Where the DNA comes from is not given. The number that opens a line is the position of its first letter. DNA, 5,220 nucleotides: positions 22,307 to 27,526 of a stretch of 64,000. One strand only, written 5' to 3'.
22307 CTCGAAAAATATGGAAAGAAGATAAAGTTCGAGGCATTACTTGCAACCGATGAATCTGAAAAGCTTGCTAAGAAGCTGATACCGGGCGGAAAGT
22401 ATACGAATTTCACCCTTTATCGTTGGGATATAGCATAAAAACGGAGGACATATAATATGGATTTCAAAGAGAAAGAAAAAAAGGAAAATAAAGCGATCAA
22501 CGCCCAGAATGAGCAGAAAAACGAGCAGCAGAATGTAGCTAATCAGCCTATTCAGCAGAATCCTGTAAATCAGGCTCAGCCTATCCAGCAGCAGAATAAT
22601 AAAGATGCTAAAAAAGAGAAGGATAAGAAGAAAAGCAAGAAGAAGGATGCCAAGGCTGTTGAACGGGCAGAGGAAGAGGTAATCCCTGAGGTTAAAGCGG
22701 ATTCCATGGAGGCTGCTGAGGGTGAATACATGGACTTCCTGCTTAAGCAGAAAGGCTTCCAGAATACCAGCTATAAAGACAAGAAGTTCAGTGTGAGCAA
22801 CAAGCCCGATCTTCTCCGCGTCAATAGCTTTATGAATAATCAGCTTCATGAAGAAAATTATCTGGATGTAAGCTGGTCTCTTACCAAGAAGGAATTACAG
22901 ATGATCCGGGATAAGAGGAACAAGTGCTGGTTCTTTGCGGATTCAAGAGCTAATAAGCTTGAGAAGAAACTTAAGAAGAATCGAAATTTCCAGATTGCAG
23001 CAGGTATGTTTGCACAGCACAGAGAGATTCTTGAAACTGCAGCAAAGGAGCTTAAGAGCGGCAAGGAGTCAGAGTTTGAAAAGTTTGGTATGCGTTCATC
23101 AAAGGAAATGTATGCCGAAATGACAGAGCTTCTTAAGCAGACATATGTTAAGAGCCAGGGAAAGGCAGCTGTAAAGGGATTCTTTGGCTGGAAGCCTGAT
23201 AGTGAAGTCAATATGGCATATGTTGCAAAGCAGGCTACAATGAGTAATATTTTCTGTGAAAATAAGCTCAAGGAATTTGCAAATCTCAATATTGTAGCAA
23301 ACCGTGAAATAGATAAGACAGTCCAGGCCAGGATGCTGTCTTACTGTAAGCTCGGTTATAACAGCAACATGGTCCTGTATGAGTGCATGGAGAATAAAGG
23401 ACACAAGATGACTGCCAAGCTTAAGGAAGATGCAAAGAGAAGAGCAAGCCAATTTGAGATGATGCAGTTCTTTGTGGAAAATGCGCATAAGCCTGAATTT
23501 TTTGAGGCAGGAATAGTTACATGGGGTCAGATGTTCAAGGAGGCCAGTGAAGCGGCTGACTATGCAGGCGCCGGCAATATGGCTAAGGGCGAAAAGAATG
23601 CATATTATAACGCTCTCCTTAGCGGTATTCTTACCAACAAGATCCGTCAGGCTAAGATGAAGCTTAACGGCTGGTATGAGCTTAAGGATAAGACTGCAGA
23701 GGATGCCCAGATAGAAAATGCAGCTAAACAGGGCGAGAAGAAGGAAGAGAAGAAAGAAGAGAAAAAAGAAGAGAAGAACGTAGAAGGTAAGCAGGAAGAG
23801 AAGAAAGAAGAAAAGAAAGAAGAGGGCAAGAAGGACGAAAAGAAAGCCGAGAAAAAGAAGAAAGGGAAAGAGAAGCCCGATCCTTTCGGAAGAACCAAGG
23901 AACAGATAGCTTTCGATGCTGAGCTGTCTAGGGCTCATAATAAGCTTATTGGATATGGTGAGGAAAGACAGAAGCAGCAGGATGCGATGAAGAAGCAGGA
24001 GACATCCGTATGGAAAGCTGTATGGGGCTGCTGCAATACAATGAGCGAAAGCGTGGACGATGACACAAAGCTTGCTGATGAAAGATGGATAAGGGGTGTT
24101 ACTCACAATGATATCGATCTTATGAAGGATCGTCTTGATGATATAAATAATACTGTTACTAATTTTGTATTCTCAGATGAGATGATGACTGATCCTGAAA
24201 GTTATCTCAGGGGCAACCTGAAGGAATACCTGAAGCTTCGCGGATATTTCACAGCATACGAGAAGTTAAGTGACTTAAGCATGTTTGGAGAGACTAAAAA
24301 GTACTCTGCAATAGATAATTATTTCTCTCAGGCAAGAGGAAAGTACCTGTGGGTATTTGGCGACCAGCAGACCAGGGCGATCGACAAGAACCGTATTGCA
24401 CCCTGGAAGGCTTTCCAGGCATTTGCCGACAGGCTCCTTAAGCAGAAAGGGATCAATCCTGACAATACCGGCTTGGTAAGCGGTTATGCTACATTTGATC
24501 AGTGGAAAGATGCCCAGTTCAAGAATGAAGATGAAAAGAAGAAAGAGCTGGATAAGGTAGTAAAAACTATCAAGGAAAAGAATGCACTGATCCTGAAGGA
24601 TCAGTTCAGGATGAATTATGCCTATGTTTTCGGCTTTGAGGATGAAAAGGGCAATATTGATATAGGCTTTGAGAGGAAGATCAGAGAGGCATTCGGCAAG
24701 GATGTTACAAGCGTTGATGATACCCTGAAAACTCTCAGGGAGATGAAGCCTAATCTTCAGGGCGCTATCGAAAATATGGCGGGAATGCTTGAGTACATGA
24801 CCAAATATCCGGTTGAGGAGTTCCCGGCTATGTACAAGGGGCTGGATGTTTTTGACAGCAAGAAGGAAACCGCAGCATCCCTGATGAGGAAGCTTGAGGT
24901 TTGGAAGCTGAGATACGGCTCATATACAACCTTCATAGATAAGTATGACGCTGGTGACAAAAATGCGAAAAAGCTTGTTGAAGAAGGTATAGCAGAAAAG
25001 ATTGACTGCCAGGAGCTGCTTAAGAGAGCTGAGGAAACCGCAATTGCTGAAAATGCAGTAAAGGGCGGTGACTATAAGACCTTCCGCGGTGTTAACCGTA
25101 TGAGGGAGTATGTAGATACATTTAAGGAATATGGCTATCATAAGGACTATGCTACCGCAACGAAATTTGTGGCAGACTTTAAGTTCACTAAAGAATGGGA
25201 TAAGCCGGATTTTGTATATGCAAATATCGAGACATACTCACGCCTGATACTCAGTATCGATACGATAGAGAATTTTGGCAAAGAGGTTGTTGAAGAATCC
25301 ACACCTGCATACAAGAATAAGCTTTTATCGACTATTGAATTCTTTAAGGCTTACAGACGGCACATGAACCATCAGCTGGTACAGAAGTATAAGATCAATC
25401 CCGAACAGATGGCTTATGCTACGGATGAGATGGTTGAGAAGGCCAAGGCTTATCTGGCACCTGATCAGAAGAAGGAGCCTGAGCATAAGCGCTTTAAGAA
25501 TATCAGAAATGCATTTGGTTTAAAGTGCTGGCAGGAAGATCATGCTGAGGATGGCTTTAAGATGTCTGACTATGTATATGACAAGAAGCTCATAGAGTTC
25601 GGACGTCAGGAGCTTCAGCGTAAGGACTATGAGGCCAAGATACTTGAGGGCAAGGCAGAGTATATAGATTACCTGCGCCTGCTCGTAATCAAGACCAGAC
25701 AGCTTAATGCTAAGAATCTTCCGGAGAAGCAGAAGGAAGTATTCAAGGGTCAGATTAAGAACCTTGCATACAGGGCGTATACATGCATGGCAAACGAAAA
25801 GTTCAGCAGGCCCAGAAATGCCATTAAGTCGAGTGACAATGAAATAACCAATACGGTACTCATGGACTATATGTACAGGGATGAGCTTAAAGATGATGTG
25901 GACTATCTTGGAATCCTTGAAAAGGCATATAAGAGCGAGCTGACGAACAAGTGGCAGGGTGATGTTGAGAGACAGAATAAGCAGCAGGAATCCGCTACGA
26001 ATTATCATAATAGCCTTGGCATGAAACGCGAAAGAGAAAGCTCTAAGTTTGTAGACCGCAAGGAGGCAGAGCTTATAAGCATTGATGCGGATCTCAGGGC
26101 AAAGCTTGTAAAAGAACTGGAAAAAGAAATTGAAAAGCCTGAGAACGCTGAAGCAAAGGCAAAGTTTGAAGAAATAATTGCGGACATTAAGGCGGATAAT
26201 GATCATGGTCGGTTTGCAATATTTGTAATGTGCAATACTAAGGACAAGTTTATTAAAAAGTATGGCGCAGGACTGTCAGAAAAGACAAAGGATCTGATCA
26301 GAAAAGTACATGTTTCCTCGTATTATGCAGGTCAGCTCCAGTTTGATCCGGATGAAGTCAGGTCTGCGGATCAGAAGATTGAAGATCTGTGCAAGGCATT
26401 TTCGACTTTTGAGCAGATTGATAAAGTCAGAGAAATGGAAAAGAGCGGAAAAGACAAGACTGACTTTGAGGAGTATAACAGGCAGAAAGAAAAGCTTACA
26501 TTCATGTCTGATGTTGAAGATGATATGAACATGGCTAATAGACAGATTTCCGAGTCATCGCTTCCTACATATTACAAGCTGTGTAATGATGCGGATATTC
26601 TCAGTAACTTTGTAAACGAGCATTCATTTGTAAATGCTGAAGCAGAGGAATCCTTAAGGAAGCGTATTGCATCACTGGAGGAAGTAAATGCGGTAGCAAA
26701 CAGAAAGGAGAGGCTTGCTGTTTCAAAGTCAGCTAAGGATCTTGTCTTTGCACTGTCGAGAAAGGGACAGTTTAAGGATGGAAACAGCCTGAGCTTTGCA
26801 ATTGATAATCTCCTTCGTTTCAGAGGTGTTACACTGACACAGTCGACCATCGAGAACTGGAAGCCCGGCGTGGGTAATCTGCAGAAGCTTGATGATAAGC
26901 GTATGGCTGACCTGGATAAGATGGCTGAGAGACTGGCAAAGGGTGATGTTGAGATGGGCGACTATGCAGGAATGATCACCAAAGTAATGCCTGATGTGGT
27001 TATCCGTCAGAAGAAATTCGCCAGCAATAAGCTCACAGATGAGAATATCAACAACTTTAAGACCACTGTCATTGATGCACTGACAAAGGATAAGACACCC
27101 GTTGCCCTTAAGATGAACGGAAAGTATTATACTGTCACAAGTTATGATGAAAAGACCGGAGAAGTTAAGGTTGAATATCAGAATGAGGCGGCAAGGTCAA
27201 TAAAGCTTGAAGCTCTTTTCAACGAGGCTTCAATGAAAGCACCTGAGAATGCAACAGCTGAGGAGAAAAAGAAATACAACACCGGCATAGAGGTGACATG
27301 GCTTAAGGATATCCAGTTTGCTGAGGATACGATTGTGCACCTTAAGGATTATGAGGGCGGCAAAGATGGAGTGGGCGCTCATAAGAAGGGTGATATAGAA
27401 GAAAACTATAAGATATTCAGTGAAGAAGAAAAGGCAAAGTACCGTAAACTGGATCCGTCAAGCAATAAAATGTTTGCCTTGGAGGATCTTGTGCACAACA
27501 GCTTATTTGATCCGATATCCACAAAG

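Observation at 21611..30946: Two-gene operon in the flagellar neighbourhood: a degenerate GNAT-like protein and a 2829-aa ORFan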

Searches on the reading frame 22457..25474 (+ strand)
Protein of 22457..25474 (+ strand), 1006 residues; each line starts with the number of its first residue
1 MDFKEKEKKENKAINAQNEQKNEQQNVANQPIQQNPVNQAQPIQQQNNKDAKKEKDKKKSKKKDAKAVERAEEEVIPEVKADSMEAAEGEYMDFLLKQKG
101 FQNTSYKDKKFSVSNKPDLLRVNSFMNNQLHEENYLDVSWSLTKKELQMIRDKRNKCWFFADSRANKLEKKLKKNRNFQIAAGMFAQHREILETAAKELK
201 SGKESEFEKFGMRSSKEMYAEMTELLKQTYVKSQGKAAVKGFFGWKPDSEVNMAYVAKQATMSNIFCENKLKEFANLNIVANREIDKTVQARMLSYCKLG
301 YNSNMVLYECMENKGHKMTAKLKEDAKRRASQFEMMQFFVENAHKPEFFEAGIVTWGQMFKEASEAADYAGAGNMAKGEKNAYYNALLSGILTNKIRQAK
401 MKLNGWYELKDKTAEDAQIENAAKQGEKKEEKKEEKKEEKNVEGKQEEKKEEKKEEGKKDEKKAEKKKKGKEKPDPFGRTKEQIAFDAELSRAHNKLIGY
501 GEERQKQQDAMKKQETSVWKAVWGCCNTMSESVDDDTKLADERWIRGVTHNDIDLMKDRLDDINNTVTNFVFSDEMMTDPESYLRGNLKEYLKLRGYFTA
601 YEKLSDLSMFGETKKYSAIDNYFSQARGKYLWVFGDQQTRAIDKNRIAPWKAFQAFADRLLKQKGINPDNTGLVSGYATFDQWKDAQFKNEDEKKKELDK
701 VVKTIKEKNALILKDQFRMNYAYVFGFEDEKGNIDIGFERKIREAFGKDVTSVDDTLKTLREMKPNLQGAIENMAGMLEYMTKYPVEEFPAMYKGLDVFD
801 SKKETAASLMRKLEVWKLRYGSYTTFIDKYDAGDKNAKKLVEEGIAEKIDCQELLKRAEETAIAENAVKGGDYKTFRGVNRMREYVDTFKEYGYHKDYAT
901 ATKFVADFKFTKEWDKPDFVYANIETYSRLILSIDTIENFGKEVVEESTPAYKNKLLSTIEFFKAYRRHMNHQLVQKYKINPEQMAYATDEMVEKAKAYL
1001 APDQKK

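Call 51: find_related_loci(query=A2, collection=metagenome_contigs, flank=10000)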
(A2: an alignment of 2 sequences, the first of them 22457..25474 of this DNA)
Query A2 (1006 aa) in metagenome_contigs; peptide patterns used: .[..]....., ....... (x = any residue, [..] = any of these).
599 stretches matched a pattern (row limit reached: there are more); 1 encode a relative of the query (tblastn E <= 1e-3); 1 distinct loci.
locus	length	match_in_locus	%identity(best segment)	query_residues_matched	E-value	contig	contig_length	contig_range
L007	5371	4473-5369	100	1-299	0e+0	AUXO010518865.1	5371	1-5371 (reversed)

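Call 108: find_related_loci(query=A2, collection=viral_contigs, flank=5000)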
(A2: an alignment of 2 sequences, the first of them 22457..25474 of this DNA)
Query A2 (1006 aa) in viral_contigs; peptide patterns used: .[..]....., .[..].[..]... (x = any residue, [..] = any of these).
157 stretches matched a pattern, but none encodes a relative of the query by tblastn (E <= 1e-3).
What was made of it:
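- On Phage tape-measure or other phage giant protein: The viral contig scan gives none (call 108).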

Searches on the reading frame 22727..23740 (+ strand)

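Call 90: search_protein_families(library=pfam, proteins=[window:22727-23740:+], max_evalue=1)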
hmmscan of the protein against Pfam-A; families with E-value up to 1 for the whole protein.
window:22727-23740:+ (338 aa): 3 families
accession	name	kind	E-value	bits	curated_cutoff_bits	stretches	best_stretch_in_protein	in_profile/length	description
PF10702.14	DUF2507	-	0.05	14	35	1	56-113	54-111/123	Protein of unknown function (DUF2507)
PF12523.13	DUF3725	-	0.12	13.1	22.8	1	162-222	6-64/74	Protein of unknown function (DUF3725)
PF15136.11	UPF0449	-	0.48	11.4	27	1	54-111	36-94/98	Uncharacterised protein family UPF0449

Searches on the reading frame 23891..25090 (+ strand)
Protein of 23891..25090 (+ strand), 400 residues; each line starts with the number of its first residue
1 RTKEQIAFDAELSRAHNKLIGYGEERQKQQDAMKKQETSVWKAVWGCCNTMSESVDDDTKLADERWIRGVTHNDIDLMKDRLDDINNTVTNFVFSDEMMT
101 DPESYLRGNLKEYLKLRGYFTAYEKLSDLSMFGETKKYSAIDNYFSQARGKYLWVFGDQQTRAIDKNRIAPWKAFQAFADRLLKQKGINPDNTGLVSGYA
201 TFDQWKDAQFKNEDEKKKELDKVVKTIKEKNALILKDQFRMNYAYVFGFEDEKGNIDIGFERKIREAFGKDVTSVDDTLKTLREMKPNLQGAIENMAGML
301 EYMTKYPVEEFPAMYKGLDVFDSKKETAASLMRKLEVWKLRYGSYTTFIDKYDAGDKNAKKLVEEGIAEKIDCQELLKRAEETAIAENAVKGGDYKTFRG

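Call 90: search_protein_families(library=pfam, proteins=[window:23891-25090:+], max_evalue=1)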
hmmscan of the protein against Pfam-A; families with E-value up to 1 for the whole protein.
window:23891-25090:+ (400 aa): 1 family
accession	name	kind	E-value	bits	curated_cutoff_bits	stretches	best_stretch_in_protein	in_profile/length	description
PF19250.5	DUF5898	-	0.66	10.4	28.9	1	26-61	28-62/109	Family of unknown function (DUF5898)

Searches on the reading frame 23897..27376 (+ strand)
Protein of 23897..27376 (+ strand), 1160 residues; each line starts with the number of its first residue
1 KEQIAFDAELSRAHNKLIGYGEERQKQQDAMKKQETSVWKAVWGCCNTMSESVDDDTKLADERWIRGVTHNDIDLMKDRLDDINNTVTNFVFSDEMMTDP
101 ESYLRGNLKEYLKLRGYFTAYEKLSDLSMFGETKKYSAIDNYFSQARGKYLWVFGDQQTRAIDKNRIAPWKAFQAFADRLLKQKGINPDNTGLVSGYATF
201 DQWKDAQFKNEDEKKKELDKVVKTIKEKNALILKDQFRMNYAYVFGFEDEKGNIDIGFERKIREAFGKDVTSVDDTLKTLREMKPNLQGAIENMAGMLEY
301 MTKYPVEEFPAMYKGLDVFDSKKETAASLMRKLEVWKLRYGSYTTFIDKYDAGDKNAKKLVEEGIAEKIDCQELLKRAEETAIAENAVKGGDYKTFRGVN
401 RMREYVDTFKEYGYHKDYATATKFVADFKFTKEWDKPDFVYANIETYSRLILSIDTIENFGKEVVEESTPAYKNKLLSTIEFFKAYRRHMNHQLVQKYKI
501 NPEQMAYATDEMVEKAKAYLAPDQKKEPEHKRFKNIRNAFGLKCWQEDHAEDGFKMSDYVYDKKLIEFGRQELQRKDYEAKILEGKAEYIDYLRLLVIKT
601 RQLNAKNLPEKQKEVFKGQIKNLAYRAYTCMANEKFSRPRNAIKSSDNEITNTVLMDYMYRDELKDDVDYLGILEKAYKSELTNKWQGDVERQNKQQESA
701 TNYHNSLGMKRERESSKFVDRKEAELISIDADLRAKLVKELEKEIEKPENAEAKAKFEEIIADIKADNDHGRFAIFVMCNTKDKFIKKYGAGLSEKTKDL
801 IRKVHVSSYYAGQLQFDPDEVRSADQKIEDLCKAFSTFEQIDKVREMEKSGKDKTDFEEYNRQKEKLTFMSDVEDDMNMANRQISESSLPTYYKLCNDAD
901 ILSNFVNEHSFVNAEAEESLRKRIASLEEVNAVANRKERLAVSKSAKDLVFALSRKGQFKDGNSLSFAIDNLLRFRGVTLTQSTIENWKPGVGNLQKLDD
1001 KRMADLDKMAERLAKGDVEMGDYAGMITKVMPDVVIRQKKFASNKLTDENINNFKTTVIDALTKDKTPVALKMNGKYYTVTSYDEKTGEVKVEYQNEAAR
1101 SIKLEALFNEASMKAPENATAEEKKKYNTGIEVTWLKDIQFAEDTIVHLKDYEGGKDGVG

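Call 18: find_homologous_proteins(query=window:23897-27376:+)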
Query window:23897-27376:+ (1160 aa): 1 proteins with E <= 0.001 among 8000 candidates.
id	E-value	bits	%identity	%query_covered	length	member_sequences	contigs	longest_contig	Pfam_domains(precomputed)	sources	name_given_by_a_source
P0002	4.6e-144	500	47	45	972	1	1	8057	-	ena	-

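Call 19: find_encoding_contigs(protein=P0002, flank=10000)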
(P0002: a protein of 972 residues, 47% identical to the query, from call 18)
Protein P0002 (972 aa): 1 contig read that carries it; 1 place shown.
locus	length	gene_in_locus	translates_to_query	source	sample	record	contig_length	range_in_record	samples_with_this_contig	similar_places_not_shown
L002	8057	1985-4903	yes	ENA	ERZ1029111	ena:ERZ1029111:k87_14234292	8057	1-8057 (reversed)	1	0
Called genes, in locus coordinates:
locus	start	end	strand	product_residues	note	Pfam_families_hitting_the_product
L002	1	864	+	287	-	?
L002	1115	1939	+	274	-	-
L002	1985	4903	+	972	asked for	-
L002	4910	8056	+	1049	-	?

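Call 24: search_protein_families(library=pfam, proteins=[L002:1-861:+, L002:1115-1936:+, L002:4910-8056:+], max_evalue=0.01)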
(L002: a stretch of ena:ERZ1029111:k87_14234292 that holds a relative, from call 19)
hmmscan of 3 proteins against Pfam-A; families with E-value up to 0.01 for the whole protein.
L002:1-861:+ (287 aa): 0 families

L002:1115-1936:+ (274 aa): 0 families

L002:4910-8056:+ (1049 aa): 0 families

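Call 124: search_protein_families(library=pfam, proteins=[L018:10871-19435:+, L018:10001-10822:+, L018:1266-9746:+], max_evalue=0.1)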
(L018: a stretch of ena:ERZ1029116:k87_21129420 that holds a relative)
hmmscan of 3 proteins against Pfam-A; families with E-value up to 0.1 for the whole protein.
L018:10871-19435:+ (2855 aa): 1 family
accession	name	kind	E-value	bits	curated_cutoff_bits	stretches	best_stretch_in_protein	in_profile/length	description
PF23879.1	DUF7232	-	0.064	14.2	27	0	106-130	41-65/79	Family of unknown function (DUF7232)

L018:10001-10822:+ (274 aa): 2 families
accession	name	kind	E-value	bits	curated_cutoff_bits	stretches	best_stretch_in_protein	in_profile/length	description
PF18506.7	RelB-like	-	0.029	14.6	27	1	99-121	20-42/62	RelB Antitoxin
PF10281.14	Ish1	-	0.072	13.9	26.6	0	102-117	5-20/37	Putative nuclear envelope organisation protein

L018:1266-9746:+ (2827 aa): 0 families
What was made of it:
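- On GNAT acetyltransferase (Pfam Acetyltransf_1), tested on the 275-aa protein: The 44%-identical paralogue has no hit (calls 24, 124).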

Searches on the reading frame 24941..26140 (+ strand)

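Call 90: search_protein_families(library=pfam, proteins=[window:24941-26140:+], max_evalue=1)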
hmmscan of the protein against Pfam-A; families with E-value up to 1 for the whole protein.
window:24941-26140:+ (400 aa): 1 family
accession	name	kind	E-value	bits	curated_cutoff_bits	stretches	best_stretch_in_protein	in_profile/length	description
PF08236.17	SRI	-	0.0019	18.9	23.5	1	114-171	6-64/78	SRI (Set2 Rpb1 interacting) domain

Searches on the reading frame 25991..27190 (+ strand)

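Call 90: search_protein_families(library=pfam, proteins=[window:25991-27190:+], max_evalue=1)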
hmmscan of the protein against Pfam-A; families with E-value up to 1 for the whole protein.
window:25991-27190:+ (400 aa): 1 family
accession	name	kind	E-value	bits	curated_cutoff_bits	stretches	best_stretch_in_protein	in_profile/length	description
PF15647.12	Tox-REase-3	-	0.14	12.9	25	1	12-95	17-92/102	Restriction endonuclease fold toxin 3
